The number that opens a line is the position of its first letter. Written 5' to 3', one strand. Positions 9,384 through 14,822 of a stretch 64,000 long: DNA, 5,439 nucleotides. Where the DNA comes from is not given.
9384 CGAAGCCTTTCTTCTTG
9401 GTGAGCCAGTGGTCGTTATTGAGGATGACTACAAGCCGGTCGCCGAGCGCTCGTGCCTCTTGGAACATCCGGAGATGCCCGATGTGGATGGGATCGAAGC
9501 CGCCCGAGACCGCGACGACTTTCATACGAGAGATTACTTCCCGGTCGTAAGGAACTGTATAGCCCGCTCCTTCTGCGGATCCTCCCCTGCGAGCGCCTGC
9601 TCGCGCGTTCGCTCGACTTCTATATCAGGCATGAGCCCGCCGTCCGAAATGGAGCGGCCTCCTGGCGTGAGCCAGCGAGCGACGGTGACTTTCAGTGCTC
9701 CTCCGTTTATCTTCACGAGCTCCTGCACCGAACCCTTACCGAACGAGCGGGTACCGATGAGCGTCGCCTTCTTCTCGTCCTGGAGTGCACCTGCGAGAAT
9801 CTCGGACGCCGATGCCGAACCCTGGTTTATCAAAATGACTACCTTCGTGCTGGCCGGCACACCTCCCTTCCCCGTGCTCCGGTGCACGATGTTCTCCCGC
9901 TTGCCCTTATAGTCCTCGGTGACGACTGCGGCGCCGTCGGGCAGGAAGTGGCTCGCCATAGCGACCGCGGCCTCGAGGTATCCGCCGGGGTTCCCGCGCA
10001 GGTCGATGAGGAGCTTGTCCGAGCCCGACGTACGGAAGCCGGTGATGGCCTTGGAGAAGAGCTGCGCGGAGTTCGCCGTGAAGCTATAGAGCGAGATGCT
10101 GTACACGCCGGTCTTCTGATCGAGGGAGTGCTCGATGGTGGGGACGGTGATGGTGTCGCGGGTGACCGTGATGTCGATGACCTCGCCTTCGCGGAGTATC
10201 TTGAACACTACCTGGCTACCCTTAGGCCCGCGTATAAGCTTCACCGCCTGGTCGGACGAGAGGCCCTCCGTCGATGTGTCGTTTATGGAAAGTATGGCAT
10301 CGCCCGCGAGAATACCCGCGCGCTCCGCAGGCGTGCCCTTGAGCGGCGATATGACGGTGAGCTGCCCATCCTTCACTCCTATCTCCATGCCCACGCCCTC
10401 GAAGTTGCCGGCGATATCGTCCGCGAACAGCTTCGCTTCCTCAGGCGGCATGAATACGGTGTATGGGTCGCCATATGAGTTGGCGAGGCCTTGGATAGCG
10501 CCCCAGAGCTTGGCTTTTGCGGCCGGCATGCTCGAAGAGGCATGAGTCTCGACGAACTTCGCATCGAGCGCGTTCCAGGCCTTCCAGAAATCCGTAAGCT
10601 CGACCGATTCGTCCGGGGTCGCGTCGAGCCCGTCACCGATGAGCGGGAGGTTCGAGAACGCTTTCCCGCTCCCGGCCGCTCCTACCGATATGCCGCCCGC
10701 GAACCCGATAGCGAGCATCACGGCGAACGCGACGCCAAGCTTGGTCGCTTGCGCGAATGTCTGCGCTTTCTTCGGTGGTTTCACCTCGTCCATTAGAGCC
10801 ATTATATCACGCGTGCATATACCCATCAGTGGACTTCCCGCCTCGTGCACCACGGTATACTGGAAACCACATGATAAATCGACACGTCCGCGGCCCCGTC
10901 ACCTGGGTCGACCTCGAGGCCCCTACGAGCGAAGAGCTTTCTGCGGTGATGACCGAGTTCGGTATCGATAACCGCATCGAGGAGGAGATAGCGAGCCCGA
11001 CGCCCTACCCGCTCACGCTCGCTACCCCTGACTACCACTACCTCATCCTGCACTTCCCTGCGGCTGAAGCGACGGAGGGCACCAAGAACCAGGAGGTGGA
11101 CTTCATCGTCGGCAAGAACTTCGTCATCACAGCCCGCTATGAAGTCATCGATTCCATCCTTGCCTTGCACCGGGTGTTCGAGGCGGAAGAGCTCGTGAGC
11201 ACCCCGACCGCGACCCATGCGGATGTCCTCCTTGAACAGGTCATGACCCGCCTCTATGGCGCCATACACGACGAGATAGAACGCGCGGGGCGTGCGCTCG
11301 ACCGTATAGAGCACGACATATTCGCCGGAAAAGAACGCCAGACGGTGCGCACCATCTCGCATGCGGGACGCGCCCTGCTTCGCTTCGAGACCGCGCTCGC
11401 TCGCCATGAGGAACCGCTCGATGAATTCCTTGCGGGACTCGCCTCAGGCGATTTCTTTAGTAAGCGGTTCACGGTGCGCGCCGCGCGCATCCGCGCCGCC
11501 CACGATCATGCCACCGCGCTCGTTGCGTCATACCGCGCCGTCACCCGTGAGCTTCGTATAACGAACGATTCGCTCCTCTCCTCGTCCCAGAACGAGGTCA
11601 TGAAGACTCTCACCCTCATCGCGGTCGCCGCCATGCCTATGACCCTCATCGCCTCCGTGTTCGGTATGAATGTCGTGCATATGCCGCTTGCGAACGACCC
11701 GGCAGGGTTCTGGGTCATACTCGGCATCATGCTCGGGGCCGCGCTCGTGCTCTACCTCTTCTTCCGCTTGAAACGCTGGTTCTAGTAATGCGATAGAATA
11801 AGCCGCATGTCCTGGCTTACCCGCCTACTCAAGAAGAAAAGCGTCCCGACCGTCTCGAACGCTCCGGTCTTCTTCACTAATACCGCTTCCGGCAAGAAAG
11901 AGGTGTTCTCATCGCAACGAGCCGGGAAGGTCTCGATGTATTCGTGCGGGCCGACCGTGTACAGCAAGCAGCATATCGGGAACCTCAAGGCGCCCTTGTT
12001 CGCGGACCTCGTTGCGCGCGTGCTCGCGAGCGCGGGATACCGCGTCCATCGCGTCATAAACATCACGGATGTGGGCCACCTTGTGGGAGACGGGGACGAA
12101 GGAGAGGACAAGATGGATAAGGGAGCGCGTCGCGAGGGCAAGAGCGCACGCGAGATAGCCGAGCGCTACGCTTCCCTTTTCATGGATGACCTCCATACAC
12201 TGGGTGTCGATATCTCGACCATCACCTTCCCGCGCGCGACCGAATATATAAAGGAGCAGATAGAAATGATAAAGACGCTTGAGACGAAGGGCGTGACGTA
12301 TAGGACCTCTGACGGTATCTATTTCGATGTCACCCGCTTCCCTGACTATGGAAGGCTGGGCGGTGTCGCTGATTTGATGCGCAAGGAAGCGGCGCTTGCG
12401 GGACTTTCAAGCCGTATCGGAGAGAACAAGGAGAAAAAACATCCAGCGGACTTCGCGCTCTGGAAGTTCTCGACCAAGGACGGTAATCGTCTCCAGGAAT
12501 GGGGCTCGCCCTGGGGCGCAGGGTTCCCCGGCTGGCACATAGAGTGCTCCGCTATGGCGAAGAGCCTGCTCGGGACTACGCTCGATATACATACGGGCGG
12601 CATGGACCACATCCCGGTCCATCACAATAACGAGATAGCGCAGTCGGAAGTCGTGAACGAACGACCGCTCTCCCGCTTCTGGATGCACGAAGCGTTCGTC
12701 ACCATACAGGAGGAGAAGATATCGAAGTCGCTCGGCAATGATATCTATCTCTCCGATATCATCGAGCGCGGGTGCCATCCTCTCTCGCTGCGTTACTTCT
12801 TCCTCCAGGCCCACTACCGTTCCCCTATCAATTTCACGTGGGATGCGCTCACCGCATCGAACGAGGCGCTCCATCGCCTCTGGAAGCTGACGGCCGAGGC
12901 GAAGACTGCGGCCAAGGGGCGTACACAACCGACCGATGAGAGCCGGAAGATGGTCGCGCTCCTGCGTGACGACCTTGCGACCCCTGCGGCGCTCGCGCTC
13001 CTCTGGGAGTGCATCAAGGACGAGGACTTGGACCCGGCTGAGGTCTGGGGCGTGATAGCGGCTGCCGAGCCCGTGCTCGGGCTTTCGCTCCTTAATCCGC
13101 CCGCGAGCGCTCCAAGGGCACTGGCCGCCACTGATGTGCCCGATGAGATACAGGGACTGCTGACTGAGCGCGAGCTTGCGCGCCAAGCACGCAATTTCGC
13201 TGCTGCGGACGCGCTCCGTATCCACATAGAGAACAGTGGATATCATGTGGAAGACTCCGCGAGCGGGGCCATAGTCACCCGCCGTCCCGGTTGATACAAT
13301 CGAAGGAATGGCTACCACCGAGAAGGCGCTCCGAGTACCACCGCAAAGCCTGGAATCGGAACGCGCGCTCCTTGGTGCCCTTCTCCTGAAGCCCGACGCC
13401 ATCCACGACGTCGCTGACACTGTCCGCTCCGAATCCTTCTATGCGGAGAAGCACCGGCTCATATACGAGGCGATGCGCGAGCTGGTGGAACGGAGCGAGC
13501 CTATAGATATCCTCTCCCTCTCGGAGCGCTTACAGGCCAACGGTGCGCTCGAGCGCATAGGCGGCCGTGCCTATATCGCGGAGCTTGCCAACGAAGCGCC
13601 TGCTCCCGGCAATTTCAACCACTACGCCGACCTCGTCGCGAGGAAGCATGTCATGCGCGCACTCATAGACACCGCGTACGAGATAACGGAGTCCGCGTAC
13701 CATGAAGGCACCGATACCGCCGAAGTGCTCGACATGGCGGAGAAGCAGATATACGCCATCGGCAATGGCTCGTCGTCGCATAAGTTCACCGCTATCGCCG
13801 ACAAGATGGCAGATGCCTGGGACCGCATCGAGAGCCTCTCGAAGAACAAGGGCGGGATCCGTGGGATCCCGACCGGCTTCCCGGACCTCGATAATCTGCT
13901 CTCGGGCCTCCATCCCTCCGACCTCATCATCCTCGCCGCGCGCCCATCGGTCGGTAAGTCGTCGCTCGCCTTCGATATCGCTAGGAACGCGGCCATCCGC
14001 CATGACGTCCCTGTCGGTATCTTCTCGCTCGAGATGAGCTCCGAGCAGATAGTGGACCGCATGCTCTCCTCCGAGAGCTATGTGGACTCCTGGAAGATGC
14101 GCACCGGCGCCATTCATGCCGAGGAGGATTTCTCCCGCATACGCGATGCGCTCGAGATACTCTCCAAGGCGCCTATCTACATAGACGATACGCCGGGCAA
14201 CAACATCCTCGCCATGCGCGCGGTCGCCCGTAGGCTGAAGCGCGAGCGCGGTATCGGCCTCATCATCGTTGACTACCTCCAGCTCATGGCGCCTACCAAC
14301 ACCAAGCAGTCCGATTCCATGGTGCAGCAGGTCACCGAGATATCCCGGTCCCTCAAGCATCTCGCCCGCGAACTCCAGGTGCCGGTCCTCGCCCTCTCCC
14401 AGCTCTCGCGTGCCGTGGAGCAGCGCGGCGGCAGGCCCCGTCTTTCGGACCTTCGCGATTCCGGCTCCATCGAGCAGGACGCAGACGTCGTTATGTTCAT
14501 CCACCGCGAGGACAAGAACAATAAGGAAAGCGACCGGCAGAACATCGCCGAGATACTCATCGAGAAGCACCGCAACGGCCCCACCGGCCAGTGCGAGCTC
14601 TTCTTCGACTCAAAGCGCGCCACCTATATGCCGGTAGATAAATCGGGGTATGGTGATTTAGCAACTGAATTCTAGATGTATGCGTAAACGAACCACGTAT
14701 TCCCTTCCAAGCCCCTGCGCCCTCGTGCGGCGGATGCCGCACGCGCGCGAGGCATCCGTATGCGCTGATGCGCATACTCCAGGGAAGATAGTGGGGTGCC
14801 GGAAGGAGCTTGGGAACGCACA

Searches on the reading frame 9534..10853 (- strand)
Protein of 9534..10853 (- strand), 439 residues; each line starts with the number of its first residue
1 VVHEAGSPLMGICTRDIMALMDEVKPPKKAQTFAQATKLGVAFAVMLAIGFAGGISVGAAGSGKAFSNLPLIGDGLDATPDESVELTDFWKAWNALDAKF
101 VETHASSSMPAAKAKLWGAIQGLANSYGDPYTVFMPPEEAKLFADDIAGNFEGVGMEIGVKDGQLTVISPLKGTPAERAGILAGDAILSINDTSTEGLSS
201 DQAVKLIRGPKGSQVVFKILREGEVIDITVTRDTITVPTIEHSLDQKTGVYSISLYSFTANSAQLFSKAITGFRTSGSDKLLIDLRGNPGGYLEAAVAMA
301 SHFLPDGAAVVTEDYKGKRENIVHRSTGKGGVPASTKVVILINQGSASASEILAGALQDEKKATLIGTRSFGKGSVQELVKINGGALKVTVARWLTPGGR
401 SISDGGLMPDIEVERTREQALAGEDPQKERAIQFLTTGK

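Call 14: search_protein_families(library=pfam, proteins=[window:9534-10853:-], max_evalue=0.0001)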
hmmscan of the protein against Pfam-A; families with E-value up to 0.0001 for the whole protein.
window:9534-10853:- (439 aa): 4 families
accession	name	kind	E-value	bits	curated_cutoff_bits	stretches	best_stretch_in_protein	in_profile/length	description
PF03572.23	Peptidase_S41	-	1.2e-46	158.7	24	1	253-413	5-165/165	Peptidase family S41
PF17820.7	PDZ_6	-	1.7e-12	47.3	27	1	168-221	3-54/54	PDZ domain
PF00595.29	PDZ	-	1.9e-11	44.6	23.2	1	152-218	10-79/81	PDZ domain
PF13180.12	PDZ_2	-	2.6e-10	40.9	27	1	155-230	4-78/80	PDZ domain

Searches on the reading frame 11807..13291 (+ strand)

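Call 14: search_protein_families(library=pfam, proteins=[window:11807-13291:+], max_evalue=0.0001)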
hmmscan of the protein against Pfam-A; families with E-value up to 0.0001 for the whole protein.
window:11807-13291:+ (495 aa): 4 families
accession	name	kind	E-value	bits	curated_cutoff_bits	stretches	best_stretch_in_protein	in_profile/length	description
PF01406.26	tRNA-synt_1e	-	2.6e-86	290.2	27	1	35-351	3-299/301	tRNA synthetases class I (C) catalytic domain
PF09334.17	tRNA-synt_1g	-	7.7e-12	45.1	20.1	1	295-351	318-374/391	tRNA synthetases class I (M)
PF01921.24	tRNA-synt_1f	-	2.5e-08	33.7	27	1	260-367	236-344/360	tRNA synthetases class I (K)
PF00133.28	tRNA-synt_1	-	8.6e-07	28.5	22.7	0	35-175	18-167/414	tRNA synthetases class I (I, L, M and V)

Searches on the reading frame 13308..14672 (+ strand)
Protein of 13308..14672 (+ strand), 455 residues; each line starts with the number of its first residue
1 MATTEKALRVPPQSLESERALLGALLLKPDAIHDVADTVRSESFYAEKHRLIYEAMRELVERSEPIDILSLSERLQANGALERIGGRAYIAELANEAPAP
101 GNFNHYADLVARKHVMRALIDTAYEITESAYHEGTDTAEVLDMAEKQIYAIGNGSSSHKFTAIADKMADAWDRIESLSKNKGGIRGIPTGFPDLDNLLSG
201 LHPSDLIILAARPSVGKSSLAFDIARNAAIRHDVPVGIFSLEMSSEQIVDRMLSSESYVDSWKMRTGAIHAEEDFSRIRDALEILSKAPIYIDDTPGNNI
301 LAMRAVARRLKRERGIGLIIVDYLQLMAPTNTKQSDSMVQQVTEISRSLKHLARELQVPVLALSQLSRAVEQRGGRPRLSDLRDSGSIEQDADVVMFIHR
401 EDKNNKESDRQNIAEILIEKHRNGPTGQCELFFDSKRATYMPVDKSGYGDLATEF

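Call 14: search_protein_families(library=pfam, proteins=[window:13308-14672:+], max_evalue=0.0001)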
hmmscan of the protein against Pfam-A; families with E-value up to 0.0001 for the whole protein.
window:13308-14672:+ (455 aa): 3 families
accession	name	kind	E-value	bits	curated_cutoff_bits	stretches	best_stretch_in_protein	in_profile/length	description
PF03796.21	DnaB_C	-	1.9e-100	335.9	27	1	186-440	1-253/255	DnaB-like helicase C terminal domain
PF00772.26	DnaB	-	9.2e-34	116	23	1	11-111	2-102/103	DnaB-like helicase N terminal domain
PF13481.12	AAA_25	-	3.9e-12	46.6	27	1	187-366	15-190/195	AAA domain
